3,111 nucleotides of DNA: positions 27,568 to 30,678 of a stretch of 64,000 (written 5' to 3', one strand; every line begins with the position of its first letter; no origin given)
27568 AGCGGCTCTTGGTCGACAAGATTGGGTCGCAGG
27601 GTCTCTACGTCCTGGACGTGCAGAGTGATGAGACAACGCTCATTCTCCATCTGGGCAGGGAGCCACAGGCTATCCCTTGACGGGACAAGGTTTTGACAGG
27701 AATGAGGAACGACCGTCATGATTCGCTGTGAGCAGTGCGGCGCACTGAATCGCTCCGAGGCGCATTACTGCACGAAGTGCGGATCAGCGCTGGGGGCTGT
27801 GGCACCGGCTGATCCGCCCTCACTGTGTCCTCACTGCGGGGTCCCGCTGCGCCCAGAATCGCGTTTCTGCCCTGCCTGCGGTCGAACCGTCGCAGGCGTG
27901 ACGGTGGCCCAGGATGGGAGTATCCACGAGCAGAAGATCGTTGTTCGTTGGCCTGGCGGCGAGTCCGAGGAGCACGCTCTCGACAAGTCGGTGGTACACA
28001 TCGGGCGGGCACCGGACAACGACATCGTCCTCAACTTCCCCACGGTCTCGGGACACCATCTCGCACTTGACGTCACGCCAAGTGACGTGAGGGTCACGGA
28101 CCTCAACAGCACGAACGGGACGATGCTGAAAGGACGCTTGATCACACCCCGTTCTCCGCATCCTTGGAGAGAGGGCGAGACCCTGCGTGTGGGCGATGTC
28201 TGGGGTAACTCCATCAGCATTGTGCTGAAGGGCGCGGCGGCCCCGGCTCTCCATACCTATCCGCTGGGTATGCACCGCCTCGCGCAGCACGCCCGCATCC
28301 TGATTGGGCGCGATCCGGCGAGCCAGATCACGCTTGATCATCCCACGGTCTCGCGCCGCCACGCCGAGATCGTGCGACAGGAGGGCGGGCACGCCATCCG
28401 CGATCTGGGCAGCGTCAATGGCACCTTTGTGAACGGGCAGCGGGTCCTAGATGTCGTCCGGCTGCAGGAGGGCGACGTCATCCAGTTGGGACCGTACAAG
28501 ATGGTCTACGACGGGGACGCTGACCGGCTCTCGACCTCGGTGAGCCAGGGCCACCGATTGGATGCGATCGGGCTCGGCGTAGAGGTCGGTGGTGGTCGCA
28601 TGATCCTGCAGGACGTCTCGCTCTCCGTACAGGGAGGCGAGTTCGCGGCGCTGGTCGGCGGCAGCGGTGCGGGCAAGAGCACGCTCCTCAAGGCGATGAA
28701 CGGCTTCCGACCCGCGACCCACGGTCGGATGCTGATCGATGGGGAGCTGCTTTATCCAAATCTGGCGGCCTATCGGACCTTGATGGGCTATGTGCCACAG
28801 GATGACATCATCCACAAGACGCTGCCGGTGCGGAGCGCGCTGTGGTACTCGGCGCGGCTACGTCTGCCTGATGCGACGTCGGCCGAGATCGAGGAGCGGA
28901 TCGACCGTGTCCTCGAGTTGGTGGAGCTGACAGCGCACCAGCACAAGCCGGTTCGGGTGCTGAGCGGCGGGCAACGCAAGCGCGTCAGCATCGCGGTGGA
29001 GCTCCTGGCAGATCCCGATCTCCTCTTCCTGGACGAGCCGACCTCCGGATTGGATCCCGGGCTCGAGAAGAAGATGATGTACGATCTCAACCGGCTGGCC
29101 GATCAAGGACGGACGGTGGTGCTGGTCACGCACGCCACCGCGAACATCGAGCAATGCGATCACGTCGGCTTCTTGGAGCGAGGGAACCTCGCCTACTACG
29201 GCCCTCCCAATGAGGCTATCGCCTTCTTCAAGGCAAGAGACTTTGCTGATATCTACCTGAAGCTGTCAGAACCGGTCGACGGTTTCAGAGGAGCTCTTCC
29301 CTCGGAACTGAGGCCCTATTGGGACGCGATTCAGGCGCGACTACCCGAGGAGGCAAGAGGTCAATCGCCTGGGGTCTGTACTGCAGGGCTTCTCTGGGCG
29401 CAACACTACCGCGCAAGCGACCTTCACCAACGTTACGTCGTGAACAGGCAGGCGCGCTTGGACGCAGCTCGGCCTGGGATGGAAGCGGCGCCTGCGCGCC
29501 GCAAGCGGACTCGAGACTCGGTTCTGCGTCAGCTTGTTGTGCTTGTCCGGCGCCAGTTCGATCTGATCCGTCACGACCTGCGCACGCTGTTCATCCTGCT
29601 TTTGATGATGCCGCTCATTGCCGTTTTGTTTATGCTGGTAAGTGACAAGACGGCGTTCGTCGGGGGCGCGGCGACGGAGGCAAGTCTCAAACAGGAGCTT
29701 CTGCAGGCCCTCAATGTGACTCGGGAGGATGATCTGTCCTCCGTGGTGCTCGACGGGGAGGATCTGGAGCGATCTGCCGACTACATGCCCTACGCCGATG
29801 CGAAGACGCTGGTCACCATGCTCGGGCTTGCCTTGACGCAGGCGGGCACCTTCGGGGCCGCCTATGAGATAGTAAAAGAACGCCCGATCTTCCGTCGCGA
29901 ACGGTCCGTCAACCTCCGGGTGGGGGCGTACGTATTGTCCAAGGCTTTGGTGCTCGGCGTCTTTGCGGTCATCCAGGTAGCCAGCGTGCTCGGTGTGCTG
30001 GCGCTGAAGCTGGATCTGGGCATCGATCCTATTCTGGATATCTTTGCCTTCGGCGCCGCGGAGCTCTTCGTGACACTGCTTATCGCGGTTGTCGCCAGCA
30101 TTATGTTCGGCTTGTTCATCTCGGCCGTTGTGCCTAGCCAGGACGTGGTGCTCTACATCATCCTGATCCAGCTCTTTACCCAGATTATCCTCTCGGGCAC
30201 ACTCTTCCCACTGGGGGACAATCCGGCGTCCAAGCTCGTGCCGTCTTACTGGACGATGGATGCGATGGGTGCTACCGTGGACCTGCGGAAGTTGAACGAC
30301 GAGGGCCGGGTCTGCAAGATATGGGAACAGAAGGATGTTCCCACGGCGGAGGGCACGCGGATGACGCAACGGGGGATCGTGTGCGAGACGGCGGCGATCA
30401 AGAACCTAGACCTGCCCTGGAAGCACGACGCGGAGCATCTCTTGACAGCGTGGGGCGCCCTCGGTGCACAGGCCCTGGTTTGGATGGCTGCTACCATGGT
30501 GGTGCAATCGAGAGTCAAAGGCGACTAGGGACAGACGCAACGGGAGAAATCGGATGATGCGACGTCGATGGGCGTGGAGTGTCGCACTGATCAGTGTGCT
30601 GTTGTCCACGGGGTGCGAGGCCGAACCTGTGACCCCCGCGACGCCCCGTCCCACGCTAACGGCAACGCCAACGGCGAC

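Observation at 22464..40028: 17.5-kb same-strand Ser/Thr phospho-signalling supercluster wired to surface effectors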

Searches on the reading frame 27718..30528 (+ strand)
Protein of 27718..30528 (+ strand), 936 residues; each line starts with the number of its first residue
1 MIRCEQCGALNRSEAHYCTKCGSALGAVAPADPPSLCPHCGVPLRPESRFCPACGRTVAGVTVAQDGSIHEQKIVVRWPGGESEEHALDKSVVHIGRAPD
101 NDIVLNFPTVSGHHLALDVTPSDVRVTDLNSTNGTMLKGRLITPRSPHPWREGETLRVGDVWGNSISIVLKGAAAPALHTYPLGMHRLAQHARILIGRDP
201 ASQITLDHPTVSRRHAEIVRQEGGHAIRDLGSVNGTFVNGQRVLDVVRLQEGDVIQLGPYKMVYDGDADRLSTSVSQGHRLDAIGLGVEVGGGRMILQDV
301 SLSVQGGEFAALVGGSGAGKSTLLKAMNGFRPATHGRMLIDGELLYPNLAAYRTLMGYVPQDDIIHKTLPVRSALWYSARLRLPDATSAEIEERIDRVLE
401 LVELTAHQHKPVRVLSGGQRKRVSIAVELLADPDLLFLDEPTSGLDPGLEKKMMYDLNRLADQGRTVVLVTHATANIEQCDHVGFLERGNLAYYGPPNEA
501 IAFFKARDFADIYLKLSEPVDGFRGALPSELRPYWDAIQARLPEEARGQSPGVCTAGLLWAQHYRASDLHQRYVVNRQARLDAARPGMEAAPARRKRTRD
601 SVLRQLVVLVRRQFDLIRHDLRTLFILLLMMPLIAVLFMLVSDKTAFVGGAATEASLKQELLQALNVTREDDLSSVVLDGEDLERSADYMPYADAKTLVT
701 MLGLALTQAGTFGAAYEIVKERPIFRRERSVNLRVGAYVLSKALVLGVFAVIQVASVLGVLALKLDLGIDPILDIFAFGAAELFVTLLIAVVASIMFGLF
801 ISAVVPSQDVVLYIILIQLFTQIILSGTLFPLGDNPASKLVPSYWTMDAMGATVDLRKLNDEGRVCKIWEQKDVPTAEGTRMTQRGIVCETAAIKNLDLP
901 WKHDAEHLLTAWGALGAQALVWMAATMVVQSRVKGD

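Call 4: search_protein_families(library=pfam, proteins=[window:27718-30528:+], max_evalue=0.01)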
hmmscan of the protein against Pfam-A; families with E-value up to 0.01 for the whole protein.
window:27718-30528:+ (936 aa): 15 families
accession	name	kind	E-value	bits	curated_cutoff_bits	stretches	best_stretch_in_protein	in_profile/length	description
PF00498.31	FHA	-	9.9e-41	138.5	20.7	2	195-258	2-67/67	FHA domain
PF00005.33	ABC_tran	-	1.1e-29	104.2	25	1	297-443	1-137/137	ABC transporter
PF16697.10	Yop-YscD_cpl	-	3e-26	91.9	33.2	2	190-262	15-88/94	Inner membrane component of T3SS, cytoplasmic domain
PF01061.29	ABC2_membrane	-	1.1e-15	58.3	26.9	1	604-850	1-206/211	ABC-2 type transporter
PF13240.11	Zn_Ribbon_1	-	1.3e-12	47.5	25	2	37-56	2-21/23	zinc-ribbon domain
PF12698.13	ABC2_membrane_3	-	1.3e-11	44.7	31.6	1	652-926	115-345/347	ABC-2 family transporter protein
PF12773.13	DZR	-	4.7e-10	39.9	27.3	1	4-55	1-45/45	Double zinc ribbon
PF13304.12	AAA_21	-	1.5e-09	38.8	27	1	411-472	234-298/304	AAA domain, putative AbiEii toxin, Type IV TA system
PF13248.11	Zn_ribbon_3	-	9.1e-09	34.9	27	2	37-55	5-23/26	zinc-ribbon domain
PF24463.1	DUF7577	-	2.2e-06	27.6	28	1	2-25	3-26/27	Domain of unknown function (DUF7577)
PF17032.10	Zn_ribbon_15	-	0.00023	22.4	28.9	0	31-55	49-73/73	zinc-ribbon family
PF12172.15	zf-ChsH2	-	0.001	19.2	23.2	0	3-24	13-34/37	ChsH2, rubredoxin-like zinc ribbon domain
PF13555.12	AAA_29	-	0.0026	17.9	27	1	301-327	18-42/61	P-loop containing region of AAA domain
PF18912.6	DZR_2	-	0.0045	17.2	27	1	3-54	9-55/56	Double zinc ribbon domain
PF24460.1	DUF7575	-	0.0069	16.2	28.5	1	36-56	5-25/28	Domain of unknown function (DUF7575)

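Call 32: search_solved_structures(query=window:27718-30528:+, max_evalue=1e-10, show_alignments=0)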
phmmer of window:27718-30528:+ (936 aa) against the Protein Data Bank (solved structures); distinct sequences matched with E-value up to 1e-10: 526 (the best 60 are shown).
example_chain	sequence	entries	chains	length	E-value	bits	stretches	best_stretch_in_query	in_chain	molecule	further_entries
7w01_A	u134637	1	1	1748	3.6e-52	180.9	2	293-494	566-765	Phospholipid-transporting ATPase ABCA3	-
7w02_A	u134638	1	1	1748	2.4e-51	178.1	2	293-494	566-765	Phospholipid-transporting ATPase ABCA3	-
8edw_A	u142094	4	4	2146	5.8e-48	166.9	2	294-497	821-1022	Phospholipid-transporting ATPase ABCA7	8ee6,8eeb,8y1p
8eop_A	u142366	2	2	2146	3.7e-47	164.3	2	294-497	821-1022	Phospholipid-transporting ATPase ABCA7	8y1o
7lkp_A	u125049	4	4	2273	4.4e-47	164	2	298-521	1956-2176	Retinal-specific phospholipid-transporting ATPase ABCA4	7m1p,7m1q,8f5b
7e7i_A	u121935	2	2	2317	4.6e-47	164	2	298-521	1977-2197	Retinal-specific phospholipid-transporting ATPase ABCA4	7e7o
7lkz_A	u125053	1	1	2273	3e-46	161.3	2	298-521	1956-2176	Retinal-specific phospholipid-transporting ATPase ABCA4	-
7e7q_A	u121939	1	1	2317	3.1e-46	161.2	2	298-521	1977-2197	Retinal-specific phospholipid-transporting ATPase ABCA4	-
6qex_A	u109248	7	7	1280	6.3e-41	143.7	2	296-502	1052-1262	Multidrug resistance protein 1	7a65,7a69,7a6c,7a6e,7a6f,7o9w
8gmg_A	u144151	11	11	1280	6.4e-41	143.6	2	296-502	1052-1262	ATP-dependent translocase ABCB1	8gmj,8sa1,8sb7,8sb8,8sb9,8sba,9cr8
7niu_A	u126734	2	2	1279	6.4e-41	143.6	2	295-502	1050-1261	Isoform 2 of Phosphatidylcholine translocator ABCB4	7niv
8sa0_A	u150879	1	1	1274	6.7e-41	143.6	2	296-501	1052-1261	ATP-dependent translocase ABCB1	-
8y6h_A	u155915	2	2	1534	1e-40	142.9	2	296-502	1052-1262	ATP-dependent translocase ABCB1,mNeonGreen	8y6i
7zk8_A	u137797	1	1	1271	1.3e-40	142.6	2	296-502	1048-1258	ATP-dependent translocase ABCB1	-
7zk4_A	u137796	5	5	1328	1.3e-40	142.6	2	296-502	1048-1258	ATP-dependent translocase ABCB1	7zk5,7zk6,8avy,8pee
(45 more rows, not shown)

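Call 34: search_protein_families(library=ncbifam, proteins=[window:27718-30528:+], max_evalue=0.00001)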
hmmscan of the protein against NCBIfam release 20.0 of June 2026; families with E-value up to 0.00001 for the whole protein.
window:27718-30528:+ (936 aa): 192 families (the best 25 are shown)
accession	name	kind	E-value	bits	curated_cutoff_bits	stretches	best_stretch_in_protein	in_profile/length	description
TIGR00955.1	3a01204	subfamily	5.7e-56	190.4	736.35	1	294-506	38-260/617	pigment precursor permease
TIGR03864.1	PQQ_ABC_ATP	hypoth_equivalog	1.1e-38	133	302.25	1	292-516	12-235/236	ABC transporter, ATP-binding subunit, PQQ-dependent alcohol dehydrogenase system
TIGR01188.1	drrA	subfamily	1.3e-38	133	312.45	1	297-499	9-210/302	daunorubicin resistance ABC transporter, ATP-binding protein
TIGR00956.1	3a01205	subfamily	6.8e-38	130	1959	1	292-496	774-987/1394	pleiotropic drug resistance family protein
TIGR02857.1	CydD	equivalog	1.3e-37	129.9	435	1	280-483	321-526/529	thiol reductant ABC exporter subunit CydD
NF033858.1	ABC2_perm_RbbA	equivalog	1.4e-35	122.5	1050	1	297-637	282-574/909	ribosome-associated ATPase/putative transporter RbbA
TIGR04520.1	ECF_ATPase_1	equivalog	4.2e-35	121.5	315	1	294-501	15-224/269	energy-coupling factor transporter ATPase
TIGR04521.1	ECF_ATPase_2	equivalog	6.4e-35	120.6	330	1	296-513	20-243/279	energy-coupling factor transporter ATPase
TIGR03608.1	L_ocin_972_ABC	subfamily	2.5e-34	118.5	254.85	1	293-483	10-203/206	putative bacteriocin export ABC transporter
TIGR02673.1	FtsE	equivalog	6e-34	117.6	264.85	1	292-482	13-205/214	cell division ATP-binding protein FtsE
TIGR03375.1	type_I_sec_LssB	subfamily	1.6e-33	116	693.1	1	295-501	481-689/696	type I secretion system permease/ATPase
TIGR01166.1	cbiO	subfamily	3.1e-33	114.9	211.8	1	295-473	6-186/190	cobalt ABC transporter, ATP-binding protein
NF053840.1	MnTportMntADein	equivalog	5.4e-33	114.5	400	1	292-498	12-217/240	manganese ABC transporter ATP-binding protein MntA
NF043075.1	MMSYN1_0197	equivalog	1e-32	113.5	550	1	293-499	14-219/341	spermidine/putrescine ABC transporter ATP-binding protein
NF006987.0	PRK09452.1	equivalog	1.2e-32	113.1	482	1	293-499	29-234/378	spermidine/putrescine ABC transporter ATP-binding protein PotA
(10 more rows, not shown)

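Call 35: search_protein_families(library=padloc, proteins=[window:27718-30528:+], max_evalue=0.00001)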
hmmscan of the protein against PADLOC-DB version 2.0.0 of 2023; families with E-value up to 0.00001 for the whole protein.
window:27718-30528:+ (936 aa): 3 families
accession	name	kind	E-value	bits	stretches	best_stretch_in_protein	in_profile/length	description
PDLC04135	mad3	-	8.6e-28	95.9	2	385-488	232-339/374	mads_3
PDLC04140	mad8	-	2.8e-11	41.5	1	286-477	6-237/314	mads_8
PDLC02980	AriA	-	2.3e-10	39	0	411-472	234-298/304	-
